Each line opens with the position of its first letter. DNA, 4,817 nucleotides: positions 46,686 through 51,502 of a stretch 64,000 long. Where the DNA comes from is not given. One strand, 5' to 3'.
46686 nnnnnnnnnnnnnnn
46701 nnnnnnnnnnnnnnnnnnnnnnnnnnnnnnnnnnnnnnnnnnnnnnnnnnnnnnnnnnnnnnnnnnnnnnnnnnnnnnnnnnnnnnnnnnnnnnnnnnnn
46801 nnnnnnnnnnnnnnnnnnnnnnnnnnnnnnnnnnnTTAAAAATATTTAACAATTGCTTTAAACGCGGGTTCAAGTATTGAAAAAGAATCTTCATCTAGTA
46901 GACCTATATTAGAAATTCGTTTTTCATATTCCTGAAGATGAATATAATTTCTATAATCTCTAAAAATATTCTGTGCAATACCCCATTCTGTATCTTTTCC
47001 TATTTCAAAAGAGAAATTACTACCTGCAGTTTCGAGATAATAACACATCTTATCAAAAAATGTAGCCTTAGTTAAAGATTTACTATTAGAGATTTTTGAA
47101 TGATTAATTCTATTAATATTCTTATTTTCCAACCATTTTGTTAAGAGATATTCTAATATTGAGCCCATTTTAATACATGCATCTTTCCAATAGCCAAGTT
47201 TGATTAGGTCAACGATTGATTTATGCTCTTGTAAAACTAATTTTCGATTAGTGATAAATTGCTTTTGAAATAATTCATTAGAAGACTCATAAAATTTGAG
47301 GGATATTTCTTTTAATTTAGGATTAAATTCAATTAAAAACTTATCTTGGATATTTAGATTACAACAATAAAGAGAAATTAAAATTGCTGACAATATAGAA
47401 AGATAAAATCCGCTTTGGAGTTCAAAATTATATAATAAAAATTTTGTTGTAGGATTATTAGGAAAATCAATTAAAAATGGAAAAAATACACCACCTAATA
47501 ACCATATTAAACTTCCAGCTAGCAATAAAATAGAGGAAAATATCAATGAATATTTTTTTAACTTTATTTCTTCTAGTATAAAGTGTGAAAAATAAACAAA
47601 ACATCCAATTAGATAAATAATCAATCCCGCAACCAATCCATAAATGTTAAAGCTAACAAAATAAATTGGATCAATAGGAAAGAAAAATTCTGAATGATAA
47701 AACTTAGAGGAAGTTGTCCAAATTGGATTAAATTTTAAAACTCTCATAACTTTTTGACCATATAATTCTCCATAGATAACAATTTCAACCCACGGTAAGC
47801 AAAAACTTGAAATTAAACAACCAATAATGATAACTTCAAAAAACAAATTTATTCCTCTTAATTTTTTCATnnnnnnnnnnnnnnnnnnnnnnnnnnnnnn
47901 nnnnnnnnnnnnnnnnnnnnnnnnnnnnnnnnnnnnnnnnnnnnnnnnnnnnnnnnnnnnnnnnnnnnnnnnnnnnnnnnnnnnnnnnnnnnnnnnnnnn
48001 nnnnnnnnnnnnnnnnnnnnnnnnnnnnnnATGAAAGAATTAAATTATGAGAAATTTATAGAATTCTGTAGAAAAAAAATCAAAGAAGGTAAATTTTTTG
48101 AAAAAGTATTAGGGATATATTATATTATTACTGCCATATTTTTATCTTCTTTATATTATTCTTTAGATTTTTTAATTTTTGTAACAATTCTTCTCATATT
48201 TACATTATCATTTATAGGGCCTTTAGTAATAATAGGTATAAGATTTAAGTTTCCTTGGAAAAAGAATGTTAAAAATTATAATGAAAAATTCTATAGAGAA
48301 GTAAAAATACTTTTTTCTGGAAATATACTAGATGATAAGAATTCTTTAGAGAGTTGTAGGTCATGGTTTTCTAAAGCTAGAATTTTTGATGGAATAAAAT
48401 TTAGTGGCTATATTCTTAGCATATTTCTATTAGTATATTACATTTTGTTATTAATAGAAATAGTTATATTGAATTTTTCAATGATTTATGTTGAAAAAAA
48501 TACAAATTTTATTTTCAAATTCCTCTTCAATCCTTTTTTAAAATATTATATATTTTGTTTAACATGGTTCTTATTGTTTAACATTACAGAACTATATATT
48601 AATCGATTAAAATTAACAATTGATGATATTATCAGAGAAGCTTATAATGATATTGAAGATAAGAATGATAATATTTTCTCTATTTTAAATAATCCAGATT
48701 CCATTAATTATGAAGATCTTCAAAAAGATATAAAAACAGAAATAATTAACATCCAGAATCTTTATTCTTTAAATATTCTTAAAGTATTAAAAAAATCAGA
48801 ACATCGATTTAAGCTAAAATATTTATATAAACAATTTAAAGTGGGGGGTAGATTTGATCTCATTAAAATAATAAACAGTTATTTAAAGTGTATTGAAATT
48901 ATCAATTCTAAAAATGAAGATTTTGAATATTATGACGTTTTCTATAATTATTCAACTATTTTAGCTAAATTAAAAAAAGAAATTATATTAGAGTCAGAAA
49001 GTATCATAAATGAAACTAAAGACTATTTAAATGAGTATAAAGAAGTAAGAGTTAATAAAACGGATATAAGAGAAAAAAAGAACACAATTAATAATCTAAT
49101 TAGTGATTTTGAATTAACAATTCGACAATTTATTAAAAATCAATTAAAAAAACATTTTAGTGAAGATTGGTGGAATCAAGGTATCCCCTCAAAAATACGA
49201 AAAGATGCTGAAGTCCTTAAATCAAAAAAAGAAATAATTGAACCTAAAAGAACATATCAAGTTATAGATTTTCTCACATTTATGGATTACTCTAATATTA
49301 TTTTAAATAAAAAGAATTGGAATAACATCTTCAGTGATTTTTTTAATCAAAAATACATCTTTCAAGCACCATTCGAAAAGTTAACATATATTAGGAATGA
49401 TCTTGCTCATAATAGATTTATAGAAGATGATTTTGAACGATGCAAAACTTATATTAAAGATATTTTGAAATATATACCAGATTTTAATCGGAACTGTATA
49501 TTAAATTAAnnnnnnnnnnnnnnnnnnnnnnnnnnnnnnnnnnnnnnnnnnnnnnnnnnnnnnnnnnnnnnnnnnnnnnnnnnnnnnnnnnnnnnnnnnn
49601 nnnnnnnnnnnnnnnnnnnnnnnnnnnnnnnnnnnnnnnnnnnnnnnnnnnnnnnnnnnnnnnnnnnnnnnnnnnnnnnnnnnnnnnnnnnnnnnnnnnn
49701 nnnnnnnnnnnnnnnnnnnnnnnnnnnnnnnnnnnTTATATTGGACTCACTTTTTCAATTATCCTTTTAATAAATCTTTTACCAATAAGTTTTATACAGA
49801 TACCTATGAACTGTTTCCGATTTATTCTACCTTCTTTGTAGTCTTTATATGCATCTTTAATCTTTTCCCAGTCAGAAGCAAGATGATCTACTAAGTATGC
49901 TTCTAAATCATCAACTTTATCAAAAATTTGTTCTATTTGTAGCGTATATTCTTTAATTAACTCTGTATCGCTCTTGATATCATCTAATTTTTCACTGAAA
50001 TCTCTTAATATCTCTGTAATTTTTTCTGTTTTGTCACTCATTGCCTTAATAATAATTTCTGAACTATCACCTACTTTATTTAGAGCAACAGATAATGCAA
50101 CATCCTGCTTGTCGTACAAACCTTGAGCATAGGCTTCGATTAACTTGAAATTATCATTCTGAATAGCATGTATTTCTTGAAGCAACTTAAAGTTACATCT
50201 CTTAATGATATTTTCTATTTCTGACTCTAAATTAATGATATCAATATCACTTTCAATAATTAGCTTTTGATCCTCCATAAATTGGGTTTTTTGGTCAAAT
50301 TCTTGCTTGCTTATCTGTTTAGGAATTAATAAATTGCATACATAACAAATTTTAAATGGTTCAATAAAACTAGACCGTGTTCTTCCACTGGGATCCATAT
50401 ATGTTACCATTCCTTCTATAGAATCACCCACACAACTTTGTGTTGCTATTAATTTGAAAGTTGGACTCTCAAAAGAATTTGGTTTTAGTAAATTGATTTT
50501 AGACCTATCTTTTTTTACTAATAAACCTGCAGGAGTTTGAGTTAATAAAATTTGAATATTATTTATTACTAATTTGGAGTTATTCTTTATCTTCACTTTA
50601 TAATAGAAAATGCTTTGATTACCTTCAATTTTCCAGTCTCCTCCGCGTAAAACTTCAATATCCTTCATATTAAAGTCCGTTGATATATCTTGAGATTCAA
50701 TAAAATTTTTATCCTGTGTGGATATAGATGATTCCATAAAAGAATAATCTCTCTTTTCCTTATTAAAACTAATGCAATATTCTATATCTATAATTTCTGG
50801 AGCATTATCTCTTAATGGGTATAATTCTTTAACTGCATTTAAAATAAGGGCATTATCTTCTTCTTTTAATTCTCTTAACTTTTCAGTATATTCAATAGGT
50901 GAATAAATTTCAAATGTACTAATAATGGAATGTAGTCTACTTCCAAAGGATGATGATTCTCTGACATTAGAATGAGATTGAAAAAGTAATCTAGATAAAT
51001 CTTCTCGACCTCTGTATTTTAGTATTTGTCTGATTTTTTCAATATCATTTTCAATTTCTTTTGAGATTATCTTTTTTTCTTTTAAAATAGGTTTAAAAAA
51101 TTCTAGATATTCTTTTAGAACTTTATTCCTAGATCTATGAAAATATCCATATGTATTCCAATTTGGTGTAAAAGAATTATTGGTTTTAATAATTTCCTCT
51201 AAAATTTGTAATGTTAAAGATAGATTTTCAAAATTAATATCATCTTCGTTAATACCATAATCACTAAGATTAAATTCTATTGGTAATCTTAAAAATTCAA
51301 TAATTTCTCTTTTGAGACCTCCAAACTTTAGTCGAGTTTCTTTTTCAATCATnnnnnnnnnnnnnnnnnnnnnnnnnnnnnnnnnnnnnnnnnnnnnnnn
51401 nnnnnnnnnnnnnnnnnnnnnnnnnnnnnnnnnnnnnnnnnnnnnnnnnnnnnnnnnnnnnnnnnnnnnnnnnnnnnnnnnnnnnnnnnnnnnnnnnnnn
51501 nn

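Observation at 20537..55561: DNA methyltransferase split at its catalytic NPP motif by a 32.7 kb island that begins with its own MTase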

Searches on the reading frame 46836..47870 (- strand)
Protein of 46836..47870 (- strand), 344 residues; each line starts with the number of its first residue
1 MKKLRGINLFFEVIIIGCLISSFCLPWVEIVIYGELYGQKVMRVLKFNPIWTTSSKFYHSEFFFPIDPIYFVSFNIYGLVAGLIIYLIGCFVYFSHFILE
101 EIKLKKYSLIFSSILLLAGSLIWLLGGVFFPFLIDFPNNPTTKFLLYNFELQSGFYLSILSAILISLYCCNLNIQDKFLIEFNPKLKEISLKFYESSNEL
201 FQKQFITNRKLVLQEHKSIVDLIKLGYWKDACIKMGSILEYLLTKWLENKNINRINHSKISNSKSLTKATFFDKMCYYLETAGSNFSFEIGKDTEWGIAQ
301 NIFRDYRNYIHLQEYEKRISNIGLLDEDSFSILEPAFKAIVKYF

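Call 20: search_protein_families(library=pfam, proteins=[window:46836-47870:-], max_evalue=0.01)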
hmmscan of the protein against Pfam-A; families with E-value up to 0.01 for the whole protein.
window:46836-47870:- (344 aa): 0 families

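Call 46: search_protein_families(library=pfam, proteins=[window:46836-47870:-], max_evalue=1)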
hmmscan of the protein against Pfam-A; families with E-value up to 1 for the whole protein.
window:46836-47870:- (344 aa): 1 family
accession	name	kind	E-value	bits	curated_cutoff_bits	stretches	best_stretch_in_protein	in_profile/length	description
PF07444.16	Ycf66_N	-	0.085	13.4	22.3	1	80-127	2-48/76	Ycf66 protein N-terminus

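Call 73: search_protein_families(library=phrogs, proteins=[window:46839-47870:-], max_evalue=0.001)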
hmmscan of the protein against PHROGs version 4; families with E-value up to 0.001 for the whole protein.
window:46839-47870:- (344 aa): 0 families

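Call 74: search_protein_families(library=ncbifam, proteins=[window:46839-47870:-], max_evalue=0.001)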
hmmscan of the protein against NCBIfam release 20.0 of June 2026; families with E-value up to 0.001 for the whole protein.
window:46839-47870:- (344 aa): 0 families

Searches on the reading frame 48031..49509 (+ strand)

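Call 20: search_protein_families(library=pfam, proteins=[window:48031-49509:+], max_evalue=0.01)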
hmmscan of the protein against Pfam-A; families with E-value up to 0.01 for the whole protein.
window:48031-49509:+ (492 aa): 1 family
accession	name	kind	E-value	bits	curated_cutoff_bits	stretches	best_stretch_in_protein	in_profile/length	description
PF18731.6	HEPN_Swt1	-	5.2e-11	43.3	27.5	1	363-482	9-114/115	Swt1-like HEPN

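Call 25: search_protein_families(library=padloc, proteins=[window:48031-49509:+], max_evalue=0.001)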
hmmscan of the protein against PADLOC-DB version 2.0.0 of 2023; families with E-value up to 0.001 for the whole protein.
window:48031-49509:+ (492 aa): 3 families
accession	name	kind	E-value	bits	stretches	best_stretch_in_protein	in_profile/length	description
PDLC04592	PDC-M34B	-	2.5e-19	67.7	1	329-480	38-188/192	-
PDLC04591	PDC-M34B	-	3.5e-12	44.5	1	351-480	52-182/185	-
PDLC04590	PDC-M34B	-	8.8e-09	33.5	1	348-478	11-141/147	-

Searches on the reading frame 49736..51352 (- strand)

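Call 21: search_protein_families(library=pfam, proteins=[window:49736-51352:-], max_evalue=0.01)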
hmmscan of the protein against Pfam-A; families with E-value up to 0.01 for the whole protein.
window:49736-51352:- (538 aa): 2 families
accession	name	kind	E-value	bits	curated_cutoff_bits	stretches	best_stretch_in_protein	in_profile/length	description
PF12174.13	RST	-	0.00016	22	22.7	1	490-535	19-65/67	RCD1-SRO-TAF4 (RST) plant domain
PF10046.14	BLOC1_2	-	0.0067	17.2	33.4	1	436-486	30-80/96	Biogenesis of lysosome-related organelles complex-1 subunit 2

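Call 25: search_protein_families(library=padloc, proteins=[window:49736-51352:-], max_evalue=0.001)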
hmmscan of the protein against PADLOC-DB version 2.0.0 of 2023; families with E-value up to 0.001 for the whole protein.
window:49736-51352:- (538 aa): 0 families

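Call 73: search_protein_families(library=phrogs, proteins=[window:49739-51352:-], max_evalue=0.001)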
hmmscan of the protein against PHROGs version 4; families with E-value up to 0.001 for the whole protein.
window:49739-51352:- (538 aa): 0 families

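Call 74: search_protein_families(library=ncbifam, proteins=[window:49739-51352:-], max_evalue=0.001)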
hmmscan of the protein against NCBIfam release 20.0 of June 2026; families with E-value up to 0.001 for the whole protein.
window:49739-51352:- (538 aa): 0 families
